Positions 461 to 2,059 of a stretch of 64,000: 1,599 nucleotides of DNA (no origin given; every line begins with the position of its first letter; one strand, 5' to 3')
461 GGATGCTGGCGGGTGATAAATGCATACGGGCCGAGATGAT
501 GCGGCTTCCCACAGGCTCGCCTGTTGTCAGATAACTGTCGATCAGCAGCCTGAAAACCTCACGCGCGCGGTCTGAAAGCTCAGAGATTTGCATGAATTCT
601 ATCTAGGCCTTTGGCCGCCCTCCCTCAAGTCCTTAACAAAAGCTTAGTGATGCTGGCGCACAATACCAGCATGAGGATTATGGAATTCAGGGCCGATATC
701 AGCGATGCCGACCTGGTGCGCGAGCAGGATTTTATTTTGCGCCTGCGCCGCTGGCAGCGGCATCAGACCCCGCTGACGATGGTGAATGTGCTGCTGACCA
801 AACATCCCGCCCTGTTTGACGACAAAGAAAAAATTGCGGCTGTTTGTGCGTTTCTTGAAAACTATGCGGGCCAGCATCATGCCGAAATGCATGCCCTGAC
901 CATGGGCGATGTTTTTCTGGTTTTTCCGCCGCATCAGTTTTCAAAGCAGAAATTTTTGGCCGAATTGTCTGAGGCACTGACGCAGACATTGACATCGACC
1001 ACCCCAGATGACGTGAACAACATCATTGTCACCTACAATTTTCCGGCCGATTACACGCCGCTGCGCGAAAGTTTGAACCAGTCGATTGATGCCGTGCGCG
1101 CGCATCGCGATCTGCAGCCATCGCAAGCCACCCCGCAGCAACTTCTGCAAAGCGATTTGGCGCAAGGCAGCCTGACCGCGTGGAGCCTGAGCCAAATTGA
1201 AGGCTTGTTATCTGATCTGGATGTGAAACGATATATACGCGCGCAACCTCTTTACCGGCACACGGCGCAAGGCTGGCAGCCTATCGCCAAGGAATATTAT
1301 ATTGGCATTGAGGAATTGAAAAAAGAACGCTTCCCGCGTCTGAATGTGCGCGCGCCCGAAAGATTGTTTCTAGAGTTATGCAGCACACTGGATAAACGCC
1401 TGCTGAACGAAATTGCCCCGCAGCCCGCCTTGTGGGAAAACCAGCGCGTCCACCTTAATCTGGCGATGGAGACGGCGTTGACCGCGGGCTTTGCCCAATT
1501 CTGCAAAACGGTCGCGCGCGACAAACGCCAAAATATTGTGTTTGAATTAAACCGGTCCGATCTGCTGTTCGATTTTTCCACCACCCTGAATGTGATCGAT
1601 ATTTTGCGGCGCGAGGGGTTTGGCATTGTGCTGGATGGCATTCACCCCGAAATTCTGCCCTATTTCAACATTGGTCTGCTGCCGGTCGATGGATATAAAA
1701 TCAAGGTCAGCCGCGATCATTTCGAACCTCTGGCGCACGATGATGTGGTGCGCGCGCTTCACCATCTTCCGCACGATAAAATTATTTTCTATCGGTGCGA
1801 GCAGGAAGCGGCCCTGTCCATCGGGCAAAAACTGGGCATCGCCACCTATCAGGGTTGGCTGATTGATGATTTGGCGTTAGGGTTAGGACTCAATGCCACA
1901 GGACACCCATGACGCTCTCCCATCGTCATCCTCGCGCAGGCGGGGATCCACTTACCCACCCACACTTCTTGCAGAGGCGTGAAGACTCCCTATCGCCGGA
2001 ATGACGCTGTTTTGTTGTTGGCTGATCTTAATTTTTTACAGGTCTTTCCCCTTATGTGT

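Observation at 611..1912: GGDEF-EAL protein with both active sites degenerate, divergently adjacent to hrcA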

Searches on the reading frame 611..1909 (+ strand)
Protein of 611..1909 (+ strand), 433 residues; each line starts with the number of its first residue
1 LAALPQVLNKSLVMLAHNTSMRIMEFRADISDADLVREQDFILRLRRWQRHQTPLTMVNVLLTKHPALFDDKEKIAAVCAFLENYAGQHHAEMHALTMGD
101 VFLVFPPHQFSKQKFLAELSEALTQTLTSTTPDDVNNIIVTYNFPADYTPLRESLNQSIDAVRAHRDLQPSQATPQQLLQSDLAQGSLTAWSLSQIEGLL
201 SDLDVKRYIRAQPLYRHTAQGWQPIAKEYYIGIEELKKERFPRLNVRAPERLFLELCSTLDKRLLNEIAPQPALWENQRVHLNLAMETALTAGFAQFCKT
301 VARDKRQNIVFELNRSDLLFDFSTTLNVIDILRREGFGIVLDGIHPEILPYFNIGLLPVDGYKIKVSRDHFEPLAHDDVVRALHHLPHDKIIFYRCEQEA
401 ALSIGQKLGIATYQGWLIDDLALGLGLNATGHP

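Call 5: search_protein_families(library=pfam, proteins=[window:611-1909:+], max_evalue=10)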
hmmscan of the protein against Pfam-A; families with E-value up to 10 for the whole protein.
window:611-1909:+ (433 aa): 2 families
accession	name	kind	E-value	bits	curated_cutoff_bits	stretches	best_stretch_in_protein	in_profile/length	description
PF00563.25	EAL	-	5.3e-09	36.2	31.3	1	255-418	58-233/236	EAL domain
PF00255.25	GSHPx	-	0.2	11.7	27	1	74-118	28-72/108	Glutathione peroxidase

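Call 6: search_protein_families(library=ncbifam, proteins=[window:611-1909:+], max_evalue=10)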
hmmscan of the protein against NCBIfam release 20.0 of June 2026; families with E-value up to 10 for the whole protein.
window:611-1909:+ (433 aa): 1 family
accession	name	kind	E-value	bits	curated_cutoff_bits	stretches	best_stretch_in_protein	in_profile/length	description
NF008281.1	PRK11059.1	equivalog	0.013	13.8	663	1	256-342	455-545/633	RNase E specificity factor CsrD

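Call 7: find_homologous_proteins(query=window:611-1909:+)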
Query window:611-1909:+ (433 aa): 63 proteins with E <= 0.001 among 8000 candidates.
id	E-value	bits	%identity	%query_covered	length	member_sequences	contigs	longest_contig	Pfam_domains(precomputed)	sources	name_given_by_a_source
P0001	1.9e-283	958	100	97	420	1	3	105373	PF00563.26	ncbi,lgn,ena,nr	ncbi:MAG: EAL domain-containing protein [Alphaproteobacteria bacterium]|nr:EAL domain-containing pro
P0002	1.1e-110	388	46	90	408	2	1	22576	PF00563.26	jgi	jgi:EAL domain-containing protein (putative c-di-GMP-specific phosphodiesterase class I)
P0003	3.2e-107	377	44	93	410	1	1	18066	PF00563.26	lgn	-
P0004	3.6e-105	370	45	93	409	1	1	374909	PF00563.26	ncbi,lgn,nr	ncbi:MAG: EAL domain-containing protein [Alphaproteobacteria bacterium]|nr:EAL domain-containing pro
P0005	2.3e-101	358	45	90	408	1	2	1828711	PF00563.26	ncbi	ncbi:MAG: EAL domain-containing protein [Alphaproteobacteria bacterium]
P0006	3.3e-100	354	45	90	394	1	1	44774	PF00563.26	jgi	jgi:hypothetical protein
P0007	1.0e-99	352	43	90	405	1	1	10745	PF00563.26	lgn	-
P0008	3.7e-95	337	42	90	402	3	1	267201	PF00563.26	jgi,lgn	jgi:EAL domain-containing protein (putative c-di-GMP-specific phosphodiesterase class I)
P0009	1.7e-94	335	43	90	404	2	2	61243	PF00563.26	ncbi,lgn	ncbi:MAG: hypothetical protein WBK91_09300 [Alphaproteobacteria bacterium]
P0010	5.4e-94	333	43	90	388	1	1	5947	PF00563.26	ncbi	-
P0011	3.9e-92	327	41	90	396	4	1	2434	PF00563.26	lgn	-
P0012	4.8e-92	327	41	91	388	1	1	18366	PF00563.26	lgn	-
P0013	7.5e-92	326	43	90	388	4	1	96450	PF00563.26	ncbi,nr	ncbi:MAG: EAL domain-containing protein [Alphaproteobacteria bacterium]|nr:EAL domain-containing pro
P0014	9.0e-92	326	42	90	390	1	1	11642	PF00563.26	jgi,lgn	jgi:hypothetical protein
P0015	2.6e-91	325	41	90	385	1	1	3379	PF00563.26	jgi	jgi:ABC-type transporter Mla MlaB component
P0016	8.0e-91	323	42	91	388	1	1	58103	PF00563.26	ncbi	-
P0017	3.6e-90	321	41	90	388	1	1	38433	PF00563.26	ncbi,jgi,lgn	-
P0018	3.6e-90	321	41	92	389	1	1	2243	PF00563.26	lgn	-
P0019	5.2e-90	320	41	93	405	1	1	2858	PF00563.26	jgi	jgi:EAL domain-containing protein (putative c-di-GMP-specific phosphodiesterase class I)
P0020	5.7e-90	320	40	90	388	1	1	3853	PF00563.26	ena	-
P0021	1.5e-89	319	41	90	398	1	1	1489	PF00563.26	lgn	-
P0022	1.7e-89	319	41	89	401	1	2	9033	PF00563.26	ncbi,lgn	ncbi:MAG: EAL domain-containing protein [Alphaproteobacteria bacterium]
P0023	2.2e-89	318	41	91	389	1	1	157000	PF00563.26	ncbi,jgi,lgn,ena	jgi:EAL domain-containing protein (putative c-di-GMP-specific phosphodiesterase class I)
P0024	6.5e-89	317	41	91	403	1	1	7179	PF00563.26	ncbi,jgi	jgi:hypothetical protein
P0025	2.6e-88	315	43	83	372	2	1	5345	PF00563.26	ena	-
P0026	2.7e-88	315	41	90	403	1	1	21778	PF00563.26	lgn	-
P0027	7.1e-88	313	38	90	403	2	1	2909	PF00563.26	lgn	-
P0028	1.5e-87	312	41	90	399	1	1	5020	PF00563.26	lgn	-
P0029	1.8e-87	312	41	90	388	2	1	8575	PF00563.26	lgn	-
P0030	2.1e-87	312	41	90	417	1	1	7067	PF00563.26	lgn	-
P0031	3.7e-87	311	42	89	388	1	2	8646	PF00563.26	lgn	-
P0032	4.1e-87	311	39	91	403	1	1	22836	PF00563.26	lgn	-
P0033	9.0e-87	310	39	90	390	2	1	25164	PF00563.26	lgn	-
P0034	1.3e-86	309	39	91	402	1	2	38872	PF00563.26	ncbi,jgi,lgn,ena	jgi:hypothetical protein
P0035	2.4e-86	308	40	90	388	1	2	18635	PF00563.26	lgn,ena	-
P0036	2.5e-86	308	41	93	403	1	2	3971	PF00563.26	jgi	jgi:EAL domain-containing protein (putative c-di-GMP-specific phosphodiesterase class I)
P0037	2.7e-86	308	38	90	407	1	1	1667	PF00563.26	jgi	jgi:hypothetical protein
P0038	3.4e-86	308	40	92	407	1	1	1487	PF00563.26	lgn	-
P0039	1.1e-85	306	39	90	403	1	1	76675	PF00563.26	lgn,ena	-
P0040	2.2e-85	305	39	90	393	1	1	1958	PF00563.26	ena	-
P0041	3.7e-85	304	40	91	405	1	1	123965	-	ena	-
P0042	7.1e-85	303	39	90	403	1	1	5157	PF00563.26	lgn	-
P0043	7.2e-85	303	40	90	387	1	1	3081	PF00563.26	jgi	jgi:hypothetical protein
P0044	8.8e-84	300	37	92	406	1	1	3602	PF00563.26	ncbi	-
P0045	6.4e-82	294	38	90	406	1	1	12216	PF00563.26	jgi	jgi:EAL domain-containing protein (putative c-di-GMP-specific phosphodiesterase class I)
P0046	1.2e-81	293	38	92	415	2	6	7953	PF00563.26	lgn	-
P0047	2.2e-81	292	39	93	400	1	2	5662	PF00563.26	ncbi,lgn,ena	-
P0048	2.5e-81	292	41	90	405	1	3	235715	PF00563.26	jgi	jgi:EAL domain-containing protein (putative c-di-GMP-specific phosphodiesterase class I)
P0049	5.5e-81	291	38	93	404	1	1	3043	PF00563.26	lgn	-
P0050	1.5e-80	289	39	90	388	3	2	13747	PF00563.26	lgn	-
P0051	1.8e-80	289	39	92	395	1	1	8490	PF00563.26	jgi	jgi:EAL domain-containing protein (putative c-di-GMP-specific phosphodiesterase class I)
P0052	2.3e-80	289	39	93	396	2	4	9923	PF00563.26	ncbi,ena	-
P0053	5.7e-80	287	39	93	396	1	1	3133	PF00563.26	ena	-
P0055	7.3e-80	287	37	95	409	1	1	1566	PF00563.26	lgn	-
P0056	1.9e-79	286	38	93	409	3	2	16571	PF00563.26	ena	-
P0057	3.9e-78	281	39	90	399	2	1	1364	PF00563.26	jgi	jgi:EAL domain-containing protein (putative c-di-GMP-specific phosphodiesterase class I)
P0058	1.8e-77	279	39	93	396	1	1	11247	PF00563.26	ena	-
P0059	2.8e-75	272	37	93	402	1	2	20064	PF00563.26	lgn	-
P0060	6.3e-75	271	39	90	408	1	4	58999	PF00563.26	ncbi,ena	-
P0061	4.4e-73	265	38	93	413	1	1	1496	PF00563.26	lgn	-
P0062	3.5e-58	215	38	66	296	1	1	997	PF00563.26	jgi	jgi:EAL domain-containing protein (putative c-di-GMP-specific phosphodiesterase class I)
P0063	8.0e-52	195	28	89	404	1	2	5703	PF00563.26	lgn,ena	-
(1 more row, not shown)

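Call 12: search_solved_structures(query=A2, max_evalue=10, show_alignments=3)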
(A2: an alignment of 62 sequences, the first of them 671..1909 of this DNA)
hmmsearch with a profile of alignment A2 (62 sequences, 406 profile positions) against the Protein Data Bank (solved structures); distinct sequences matched with E-value up to 10: 23.
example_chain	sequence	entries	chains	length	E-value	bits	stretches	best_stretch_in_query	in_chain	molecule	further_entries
8pps_A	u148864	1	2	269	1.6e-07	33.6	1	257-396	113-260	EAL domain-containing protein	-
5xgb_A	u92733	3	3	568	5.9e-07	31.7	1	257-395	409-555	Uncharacterized protein | Uncharacterized protein PA0861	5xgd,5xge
9l08_A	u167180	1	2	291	4.2e-05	25.6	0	14-73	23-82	Covalently Connected Cytochrome c555 trimer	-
5yrp_A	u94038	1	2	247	0.0016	20.4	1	239-344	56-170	Sensory box/response regulator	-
4rni_A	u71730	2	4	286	0.022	16.6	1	243-396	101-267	Motility regulator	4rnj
4rnh_A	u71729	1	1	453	0.047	15.6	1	258-396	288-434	Motility regulator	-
8arv_A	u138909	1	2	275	0.051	15.5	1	254-366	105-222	Bifunctional diguanylate cyclase/phosphodiesterase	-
4kie_A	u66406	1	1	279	0.16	13.8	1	255-366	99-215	Cyclic di-GMP phosphodiesterase YahA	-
4lj3_A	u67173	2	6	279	0.16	13.8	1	255-366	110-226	Cyclic di-GMP phosphodiesterase YahA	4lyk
7pk5_A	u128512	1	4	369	0.29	13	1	255-355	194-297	Cyclic di-GMP phosphodiesterase PdeL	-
4rnf_A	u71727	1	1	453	0.38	12.6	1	258-396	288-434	Motility regulator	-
5mfu_A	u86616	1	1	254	0.63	11.9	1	210-345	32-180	cyclic-guanylate-specific phosphodiesterase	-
5mkg_B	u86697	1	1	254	0.63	11.9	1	210-345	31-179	Diguanylate phosphodiesterase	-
5mf5_A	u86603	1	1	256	0.65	11.8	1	210-345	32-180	Diguanylate phosphodiesterase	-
5mkg_A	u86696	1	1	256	0.65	11.8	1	210-345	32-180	Diguanylate phosphodiesterase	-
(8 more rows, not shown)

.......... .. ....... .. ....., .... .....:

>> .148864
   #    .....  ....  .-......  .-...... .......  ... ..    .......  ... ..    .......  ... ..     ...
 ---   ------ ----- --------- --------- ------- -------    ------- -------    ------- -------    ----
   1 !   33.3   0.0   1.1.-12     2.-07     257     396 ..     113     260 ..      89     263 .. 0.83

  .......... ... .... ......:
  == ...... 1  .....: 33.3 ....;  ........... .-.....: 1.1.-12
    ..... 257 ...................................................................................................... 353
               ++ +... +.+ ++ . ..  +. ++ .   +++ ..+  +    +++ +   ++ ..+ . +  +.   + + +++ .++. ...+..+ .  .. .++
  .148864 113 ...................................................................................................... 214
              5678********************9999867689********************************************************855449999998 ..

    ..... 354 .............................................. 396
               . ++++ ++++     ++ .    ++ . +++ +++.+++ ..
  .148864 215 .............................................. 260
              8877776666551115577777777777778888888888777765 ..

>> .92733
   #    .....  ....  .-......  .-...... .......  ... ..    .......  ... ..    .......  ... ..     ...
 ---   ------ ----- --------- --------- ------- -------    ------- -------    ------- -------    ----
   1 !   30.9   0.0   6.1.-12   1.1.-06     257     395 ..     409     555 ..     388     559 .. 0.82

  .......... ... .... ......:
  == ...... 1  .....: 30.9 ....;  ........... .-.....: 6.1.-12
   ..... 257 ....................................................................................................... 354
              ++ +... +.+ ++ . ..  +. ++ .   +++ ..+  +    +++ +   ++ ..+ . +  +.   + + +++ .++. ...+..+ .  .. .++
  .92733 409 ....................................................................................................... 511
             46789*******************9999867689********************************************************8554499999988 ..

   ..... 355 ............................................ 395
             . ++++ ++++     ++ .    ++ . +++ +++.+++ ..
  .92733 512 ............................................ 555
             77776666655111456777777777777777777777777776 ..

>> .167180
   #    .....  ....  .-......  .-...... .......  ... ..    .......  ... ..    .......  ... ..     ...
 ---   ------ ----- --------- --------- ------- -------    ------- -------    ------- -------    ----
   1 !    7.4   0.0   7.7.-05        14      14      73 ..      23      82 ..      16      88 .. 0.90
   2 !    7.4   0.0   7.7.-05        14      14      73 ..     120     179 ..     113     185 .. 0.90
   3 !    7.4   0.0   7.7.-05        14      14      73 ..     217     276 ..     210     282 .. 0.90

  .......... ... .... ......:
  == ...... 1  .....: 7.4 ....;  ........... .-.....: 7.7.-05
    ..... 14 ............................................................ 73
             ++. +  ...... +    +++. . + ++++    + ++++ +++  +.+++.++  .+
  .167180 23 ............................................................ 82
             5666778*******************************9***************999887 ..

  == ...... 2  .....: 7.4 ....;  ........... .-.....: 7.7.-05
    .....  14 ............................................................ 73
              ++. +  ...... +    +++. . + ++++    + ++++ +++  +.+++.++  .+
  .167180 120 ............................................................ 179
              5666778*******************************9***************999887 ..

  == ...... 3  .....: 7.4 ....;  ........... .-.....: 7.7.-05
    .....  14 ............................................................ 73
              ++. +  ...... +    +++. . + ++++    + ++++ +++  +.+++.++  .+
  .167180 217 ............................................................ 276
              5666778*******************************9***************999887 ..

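Call 13: find_encoding_contigs(protein=P0005, flank=5000, max_places=2)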
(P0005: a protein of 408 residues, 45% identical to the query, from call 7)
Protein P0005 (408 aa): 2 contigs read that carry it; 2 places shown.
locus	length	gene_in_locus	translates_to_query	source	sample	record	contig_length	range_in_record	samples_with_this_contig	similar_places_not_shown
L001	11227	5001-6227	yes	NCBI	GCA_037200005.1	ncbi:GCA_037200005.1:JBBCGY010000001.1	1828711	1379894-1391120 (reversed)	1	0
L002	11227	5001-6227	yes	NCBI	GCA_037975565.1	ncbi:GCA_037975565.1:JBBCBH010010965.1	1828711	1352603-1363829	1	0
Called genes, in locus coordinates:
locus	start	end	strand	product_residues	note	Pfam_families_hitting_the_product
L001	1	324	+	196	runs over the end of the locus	PF06325:PrmA (weak), PF05175:MTS, PF13847:Methyltransf_31 (weak), PF13649:Methyltransf_25 (weak)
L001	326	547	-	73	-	PF07309:FlaF (weak)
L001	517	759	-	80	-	-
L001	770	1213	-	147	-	PF07378:FlbT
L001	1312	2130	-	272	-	PF00669:Flagellin_N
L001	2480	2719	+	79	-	PF10067:DUF2306 (weak)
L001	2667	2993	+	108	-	-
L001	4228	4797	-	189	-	PF01965:DJ-1_PfpI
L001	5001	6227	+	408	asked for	PF00563:EAL (weak)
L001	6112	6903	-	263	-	PF01569:PAP2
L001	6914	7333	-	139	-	PF01475:FUR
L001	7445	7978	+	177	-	PF27507:DjlA_TM (weak), PF05099:TerB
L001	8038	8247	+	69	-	PF00226:DnaJ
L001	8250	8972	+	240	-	PF01510:Amidase_2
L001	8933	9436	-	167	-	PF00293:NUDIX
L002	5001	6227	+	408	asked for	PF00563:EAL (weak)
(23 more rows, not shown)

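Call 14: find_encoding_contigs(protein=P0023, flank=5000, max_places=2)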
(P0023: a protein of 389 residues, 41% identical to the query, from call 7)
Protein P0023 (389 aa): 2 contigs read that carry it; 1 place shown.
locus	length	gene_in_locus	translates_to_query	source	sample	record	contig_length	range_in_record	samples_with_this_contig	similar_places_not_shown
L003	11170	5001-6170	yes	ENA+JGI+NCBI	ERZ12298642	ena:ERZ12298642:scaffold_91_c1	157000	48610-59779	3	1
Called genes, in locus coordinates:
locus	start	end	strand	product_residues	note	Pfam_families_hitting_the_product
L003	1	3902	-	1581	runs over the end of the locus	PF21075:GDH_ACT1, PF21073:GDH_HM1, PF21076:GDH_ACT2, PF21079:GDH_HM2, PF21077:GDH_ACT3, PF21078:GDH_HM3, PF05088:Bac_GDH_CD, PF21074:GDH_C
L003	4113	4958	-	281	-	PF04305:DUF455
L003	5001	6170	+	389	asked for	PF00563:EAL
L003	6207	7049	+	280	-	PF01925:TauE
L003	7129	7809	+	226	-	PF04151:PPC (weak)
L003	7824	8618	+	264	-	PF27507:DjlA_TM (weak), PF00226:DnaJ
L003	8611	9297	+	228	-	PF01510:Amidase_2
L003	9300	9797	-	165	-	PF00293:NUDIX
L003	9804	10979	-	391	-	PF04748:Polysacc_deac_2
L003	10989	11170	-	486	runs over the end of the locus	PF22694:CtpB_N-like (weak), PF00595:PDZ, PF13180:PDZ_2, PF17820:PDZ_6, PF03572:Peptidase_S41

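Call 15: find_encoding_contigs(protein=P0041, flank=5000, max_places=2)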
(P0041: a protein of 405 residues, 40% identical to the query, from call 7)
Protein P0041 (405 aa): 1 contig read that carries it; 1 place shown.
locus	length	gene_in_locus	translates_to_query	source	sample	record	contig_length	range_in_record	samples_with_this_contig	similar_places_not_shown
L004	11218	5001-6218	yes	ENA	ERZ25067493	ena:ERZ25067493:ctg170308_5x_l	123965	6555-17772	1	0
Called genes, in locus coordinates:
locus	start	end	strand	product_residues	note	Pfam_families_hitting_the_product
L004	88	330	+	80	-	-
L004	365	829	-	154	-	PF00383:dCMP_cyt_deam_1, PF14437:MafB19-deam, PF14439:Bd3614-deam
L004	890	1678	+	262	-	PF01479:S4, PF00849:PseudoU_synth_2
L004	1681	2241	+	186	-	PF03602:Cons_hypoth95, PF05175:MTS (weak), PF13649:Methyltransf_25 (weak), PF13847:Methyltransf_31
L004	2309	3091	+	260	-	-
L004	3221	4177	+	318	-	PF02628:COX15-CtaA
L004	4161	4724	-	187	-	PF01965:DJ-1_PfpI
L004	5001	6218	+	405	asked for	-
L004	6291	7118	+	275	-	PF01925:TauE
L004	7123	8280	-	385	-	-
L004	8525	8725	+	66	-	PF01632:Ribosomal_L35p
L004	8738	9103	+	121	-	PF00453:Ribosomal_L20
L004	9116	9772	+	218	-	PF21948:LplA-B_cat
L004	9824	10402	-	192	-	PF00313:CSD, PF22707:S1CSD-TOTE-2 (faint), PF08206:OB_RNB (faint), PF00313:CSD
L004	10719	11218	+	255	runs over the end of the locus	-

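Call 17: find_encoding_contigs(protein=P0004, flank=5000, max_places=1)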
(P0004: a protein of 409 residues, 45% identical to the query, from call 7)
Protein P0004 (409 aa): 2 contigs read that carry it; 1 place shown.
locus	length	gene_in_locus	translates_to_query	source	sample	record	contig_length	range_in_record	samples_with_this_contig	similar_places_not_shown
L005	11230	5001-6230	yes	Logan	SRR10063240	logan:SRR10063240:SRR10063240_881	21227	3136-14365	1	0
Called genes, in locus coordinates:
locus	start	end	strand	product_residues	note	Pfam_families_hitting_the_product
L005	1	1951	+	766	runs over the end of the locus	PF00982:Glyco_transf_20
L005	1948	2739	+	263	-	PF08282:Hydrolase_3 (faint), PF02358:Trehalose_PPase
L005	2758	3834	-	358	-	PF01628:HrcA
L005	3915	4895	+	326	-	PF04055:Radical_SAM, PF06968:BATS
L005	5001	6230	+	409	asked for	PF00563:EAL (faint)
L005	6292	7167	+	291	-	PF01925:TauE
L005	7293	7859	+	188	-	-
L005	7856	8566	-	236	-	PF01569:PAP2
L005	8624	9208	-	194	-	PF02627:CMD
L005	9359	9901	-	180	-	PF00578:AhpC-TSA, PF08534:Redoxin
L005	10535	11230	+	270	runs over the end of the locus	PF27507:DjlA_TM, PF05099:TerB, PF00226:DnaJ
